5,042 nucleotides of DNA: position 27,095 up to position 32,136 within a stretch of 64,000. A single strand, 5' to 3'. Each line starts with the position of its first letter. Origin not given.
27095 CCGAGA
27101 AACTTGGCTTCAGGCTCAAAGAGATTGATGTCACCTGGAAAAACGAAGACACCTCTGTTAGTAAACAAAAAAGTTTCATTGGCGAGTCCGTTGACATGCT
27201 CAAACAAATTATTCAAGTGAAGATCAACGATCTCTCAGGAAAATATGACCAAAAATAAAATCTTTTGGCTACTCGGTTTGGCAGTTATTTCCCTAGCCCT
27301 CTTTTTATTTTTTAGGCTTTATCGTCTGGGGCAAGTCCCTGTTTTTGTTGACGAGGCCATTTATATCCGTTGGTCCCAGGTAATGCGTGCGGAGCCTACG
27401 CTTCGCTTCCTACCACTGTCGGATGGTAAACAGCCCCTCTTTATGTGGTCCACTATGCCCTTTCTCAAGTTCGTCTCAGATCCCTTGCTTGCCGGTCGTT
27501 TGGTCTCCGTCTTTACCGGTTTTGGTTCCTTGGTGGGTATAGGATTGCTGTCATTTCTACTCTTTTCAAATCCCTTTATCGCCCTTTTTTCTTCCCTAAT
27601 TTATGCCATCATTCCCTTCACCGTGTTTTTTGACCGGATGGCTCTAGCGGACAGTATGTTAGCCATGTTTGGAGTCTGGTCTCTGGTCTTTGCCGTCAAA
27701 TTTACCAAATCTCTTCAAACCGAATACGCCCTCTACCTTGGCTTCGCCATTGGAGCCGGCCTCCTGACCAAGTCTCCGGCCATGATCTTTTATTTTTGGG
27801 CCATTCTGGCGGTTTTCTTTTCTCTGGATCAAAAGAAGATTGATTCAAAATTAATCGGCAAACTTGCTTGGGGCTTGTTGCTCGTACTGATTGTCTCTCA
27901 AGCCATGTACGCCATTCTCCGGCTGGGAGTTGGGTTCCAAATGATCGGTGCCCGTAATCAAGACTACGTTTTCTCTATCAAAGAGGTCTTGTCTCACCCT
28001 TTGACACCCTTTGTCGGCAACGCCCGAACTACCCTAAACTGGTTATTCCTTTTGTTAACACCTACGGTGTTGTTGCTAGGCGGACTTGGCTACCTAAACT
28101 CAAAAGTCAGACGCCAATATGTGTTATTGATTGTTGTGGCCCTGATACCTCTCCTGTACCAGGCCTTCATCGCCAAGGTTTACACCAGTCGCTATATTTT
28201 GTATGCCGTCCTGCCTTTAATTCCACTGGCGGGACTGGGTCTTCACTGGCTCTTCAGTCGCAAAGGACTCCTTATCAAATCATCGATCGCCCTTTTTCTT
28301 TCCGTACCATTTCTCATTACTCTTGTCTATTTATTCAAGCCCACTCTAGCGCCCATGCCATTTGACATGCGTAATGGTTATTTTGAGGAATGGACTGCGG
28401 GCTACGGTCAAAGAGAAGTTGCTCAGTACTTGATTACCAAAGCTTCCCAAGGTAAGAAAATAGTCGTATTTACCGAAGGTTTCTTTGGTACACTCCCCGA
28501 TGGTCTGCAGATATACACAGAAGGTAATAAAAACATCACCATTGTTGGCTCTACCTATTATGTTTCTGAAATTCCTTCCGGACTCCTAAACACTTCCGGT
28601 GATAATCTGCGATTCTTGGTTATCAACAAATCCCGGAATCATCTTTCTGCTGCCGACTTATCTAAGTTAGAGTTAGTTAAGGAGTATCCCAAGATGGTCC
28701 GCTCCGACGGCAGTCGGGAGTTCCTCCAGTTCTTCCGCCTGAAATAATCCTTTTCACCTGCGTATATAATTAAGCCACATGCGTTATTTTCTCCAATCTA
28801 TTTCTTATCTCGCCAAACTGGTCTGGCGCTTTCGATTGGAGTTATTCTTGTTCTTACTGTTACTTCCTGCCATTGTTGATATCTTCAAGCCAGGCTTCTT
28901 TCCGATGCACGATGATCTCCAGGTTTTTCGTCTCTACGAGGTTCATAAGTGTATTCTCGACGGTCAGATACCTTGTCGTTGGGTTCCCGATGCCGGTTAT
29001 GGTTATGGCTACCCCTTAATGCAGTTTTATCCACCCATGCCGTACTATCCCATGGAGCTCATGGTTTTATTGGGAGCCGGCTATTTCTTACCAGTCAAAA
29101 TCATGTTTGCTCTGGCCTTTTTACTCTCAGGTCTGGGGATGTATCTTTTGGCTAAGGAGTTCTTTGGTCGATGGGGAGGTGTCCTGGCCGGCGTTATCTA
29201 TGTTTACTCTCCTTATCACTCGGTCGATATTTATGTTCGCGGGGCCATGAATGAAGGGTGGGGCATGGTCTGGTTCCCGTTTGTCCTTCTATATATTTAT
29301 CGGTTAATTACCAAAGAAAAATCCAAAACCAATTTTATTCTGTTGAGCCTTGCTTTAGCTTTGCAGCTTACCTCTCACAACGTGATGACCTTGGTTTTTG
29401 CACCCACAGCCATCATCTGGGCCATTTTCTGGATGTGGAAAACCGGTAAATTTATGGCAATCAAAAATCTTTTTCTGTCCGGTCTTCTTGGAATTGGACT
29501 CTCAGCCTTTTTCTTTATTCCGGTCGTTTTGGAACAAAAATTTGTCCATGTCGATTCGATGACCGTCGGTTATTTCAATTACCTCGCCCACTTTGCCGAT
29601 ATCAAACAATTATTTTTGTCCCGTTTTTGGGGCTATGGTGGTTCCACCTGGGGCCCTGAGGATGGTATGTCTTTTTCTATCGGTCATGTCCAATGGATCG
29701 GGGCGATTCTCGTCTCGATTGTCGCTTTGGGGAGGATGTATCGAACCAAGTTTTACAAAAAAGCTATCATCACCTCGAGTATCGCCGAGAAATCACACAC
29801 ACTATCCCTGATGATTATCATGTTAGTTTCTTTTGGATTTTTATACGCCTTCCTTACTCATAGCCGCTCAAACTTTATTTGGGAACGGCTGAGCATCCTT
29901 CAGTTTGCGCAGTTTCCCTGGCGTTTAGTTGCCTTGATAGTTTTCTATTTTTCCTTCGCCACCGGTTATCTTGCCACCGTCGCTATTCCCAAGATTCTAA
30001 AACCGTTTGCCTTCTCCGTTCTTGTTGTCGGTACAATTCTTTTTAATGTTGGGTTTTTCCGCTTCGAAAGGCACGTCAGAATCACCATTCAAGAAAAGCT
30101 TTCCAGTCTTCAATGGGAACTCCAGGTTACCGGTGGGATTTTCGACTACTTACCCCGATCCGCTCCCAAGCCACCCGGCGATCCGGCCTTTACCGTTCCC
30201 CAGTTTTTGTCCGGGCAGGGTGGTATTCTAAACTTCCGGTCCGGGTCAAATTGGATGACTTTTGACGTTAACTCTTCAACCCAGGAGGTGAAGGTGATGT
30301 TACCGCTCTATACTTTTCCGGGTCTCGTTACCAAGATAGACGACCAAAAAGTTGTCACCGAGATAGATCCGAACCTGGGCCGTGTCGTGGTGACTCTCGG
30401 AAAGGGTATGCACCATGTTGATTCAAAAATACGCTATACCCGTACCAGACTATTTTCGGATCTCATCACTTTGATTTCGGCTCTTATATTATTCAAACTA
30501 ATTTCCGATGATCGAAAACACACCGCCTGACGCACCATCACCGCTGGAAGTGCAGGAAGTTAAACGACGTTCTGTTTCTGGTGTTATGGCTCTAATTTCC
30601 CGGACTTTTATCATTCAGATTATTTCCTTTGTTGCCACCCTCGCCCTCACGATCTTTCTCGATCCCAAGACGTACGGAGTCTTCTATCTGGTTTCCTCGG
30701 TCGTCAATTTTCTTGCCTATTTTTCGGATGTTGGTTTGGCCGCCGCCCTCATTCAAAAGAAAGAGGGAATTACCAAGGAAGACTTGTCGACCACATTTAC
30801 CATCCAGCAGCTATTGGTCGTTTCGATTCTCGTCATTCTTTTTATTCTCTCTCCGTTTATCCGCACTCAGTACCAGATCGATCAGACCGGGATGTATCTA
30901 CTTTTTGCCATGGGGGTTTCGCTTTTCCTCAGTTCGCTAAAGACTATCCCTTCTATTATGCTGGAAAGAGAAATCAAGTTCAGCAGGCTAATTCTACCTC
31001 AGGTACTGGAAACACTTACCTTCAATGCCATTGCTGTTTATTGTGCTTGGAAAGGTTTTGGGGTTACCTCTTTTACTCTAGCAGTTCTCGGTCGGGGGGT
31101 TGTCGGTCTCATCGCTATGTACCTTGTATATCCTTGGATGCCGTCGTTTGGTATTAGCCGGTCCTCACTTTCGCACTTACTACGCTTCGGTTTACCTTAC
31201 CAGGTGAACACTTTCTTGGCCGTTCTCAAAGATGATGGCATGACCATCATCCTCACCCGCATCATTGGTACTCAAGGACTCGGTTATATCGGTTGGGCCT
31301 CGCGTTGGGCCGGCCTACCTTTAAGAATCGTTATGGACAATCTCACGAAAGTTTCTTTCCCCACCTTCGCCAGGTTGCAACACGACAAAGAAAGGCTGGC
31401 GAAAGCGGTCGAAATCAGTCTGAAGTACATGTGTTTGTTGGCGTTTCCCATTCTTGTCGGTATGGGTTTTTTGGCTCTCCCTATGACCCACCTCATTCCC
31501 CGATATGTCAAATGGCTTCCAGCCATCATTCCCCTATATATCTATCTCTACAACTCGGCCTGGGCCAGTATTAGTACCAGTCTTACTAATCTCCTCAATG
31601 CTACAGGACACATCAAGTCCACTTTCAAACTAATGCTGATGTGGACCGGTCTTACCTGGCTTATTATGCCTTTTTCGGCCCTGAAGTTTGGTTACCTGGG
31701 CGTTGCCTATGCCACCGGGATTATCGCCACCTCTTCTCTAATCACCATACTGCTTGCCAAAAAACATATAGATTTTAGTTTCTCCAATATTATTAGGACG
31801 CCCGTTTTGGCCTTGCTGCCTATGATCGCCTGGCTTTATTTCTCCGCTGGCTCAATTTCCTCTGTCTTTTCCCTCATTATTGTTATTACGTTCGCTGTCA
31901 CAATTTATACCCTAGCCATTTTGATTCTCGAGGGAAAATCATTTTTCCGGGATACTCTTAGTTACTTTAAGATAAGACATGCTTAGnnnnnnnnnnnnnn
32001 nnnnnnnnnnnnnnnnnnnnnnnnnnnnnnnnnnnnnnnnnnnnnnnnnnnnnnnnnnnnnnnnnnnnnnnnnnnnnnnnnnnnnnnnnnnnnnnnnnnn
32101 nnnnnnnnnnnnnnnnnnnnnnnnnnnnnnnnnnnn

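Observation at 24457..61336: Nine PMT/ArnT-like GT-C paralogs including a five-gene tandem operon: candidate expanded protein O-glycosylation system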

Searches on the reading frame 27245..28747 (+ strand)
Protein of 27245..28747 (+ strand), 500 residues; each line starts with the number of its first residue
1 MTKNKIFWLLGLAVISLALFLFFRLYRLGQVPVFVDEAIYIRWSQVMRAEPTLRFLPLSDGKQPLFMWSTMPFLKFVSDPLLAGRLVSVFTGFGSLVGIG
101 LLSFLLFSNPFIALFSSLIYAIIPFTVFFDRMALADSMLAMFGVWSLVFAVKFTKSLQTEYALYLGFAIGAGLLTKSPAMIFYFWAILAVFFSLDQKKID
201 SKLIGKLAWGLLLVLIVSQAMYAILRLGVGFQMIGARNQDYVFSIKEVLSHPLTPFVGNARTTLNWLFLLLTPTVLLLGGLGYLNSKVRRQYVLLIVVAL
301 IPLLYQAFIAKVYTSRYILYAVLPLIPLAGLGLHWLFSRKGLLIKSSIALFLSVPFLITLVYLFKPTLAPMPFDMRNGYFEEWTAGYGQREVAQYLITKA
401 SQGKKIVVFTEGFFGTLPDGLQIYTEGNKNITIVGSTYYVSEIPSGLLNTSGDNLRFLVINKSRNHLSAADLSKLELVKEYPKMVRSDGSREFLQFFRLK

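Call 3: search_protein_families(library=pfam, proteins=[window:27245-28747:+], max_evalue=0.01)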
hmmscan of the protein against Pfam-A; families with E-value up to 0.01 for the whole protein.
window:27245-28747:+ (500 aa): 2 families
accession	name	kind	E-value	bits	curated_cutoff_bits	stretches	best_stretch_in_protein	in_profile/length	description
PF02366.24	PMT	-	5e-10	39.8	22.7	1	61-218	61-229/245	Dolichyl-phosphate-mannose-protein mannosyltransferase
PF13231.12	PMT_2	-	1.6e-09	38.6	26.1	1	64-217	4-154/160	Dolichyl-phosphate-mannose-protein mannosyltransferase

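Call 4: search_protein_families(library=ncbifam, proteins=[window:27245-28747:+], max_evalue=0.01)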
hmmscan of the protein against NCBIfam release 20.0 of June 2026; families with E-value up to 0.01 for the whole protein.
window:27245-28747:+ (500 aa): 1 family
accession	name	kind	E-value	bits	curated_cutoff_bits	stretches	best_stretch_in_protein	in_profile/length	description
TIGR03663.1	TIGR03663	subfamily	6.5e-07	28.7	126.25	1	12-359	5-364/435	flippase activity-associated protein Agl23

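Call 59: search_solved_structures(query=window:27245-28747:+, max_evalue=1, show_alignments=1)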
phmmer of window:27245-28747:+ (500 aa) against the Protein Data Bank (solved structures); distinct sequences matched with E-value up to 1: 0.

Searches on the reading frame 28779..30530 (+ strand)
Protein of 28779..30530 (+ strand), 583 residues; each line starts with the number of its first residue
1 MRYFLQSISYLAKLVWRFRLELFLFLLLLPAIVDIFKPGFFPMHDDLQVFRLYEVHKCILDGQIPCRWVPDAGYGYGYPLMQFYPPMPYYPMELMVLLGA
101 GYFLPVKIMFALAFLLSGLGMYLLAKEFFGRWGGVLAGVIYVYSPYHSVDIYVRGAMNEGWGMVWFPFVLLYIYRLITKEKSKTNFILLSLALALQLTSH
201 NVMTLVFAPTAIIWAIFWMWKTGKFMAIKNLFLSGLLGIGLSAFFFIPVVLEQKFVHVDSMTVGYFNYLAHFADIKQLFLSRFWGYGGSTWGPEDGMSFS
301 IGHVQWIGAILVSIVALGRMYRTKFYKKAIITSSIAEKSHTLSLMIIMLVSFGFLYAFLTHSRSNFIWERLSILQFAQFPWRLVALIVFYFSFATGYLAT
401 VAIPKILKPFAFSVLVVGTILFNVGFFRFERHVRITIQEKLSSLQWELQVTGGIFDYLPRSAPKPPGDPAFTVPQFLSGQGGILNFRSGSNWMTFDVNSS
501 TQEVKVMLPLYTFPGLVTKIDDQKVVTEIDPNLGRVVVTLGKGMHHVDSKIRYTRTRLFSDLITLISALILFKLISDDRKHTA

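Call 5: search_protein_families(library=pfam, proteins=[window:28779-30530:+], max_evalue=0.001)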
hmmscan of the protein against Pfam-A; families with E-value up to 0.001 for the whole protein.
window:28779-30530:+ (583 aa): 2 families
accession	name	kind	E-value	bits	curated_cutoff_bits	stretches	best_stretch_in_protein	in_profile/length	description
PF10131.15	PTPS_related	-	2.4e-06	26.8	26.4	1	82-263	2-181/621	6-pyruvoyl-tetrahydropterin synthase related domain; membrane protein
PF13231.12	PMT_2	-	9.2e-06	26.4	26.1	1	85-233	3-145/160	Dolichyl-phosphate-mannose-protein mannosyltransferase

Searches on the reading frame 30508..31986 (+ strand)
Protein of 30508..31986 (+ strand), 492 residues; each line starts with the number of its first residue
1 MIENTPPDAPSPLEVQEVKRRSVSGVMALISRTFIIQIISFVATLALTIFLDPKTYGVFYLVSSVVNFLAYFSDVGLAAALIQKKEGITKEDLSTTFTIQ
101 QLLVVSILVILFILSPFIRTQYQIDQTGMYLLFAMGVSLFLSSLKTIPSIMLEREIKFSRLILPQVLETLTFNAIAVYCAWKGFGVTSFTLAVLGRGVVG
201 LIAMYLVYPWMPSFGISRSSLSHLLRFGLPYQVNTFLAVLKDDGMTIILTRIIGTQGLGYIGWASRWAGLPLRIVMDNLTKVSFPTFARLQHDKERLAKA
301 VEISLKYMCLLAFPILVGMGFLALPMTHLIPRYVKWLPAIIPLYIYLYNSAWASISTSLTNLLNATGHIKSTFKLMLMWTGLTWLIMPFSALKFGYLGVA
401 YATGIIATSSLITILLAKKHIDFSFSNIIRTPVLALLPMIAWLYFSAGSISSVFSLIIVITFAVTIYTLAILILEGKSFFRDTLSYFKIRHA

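Call 5: search_protein_families(library=pfam, proteins=[window:30508-31986:+], max_evalue=0.001)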
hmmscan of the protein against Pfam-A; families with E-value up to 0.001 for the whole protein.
window:30508-31986:+ (492 aa): 2 families
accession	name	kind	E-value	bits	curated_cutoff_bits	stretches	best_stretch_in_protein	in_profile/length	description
PF13440.11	Polysacc_synt_3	-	7.2e-50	170.3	23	1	50-330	5-283/293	Polysaccharide biosynthesis protein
PF01943.22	Polysacc_synt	-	4.1e-22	79.3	28.2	1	23-291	2-274/274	Polysaccharide biosynthesis protein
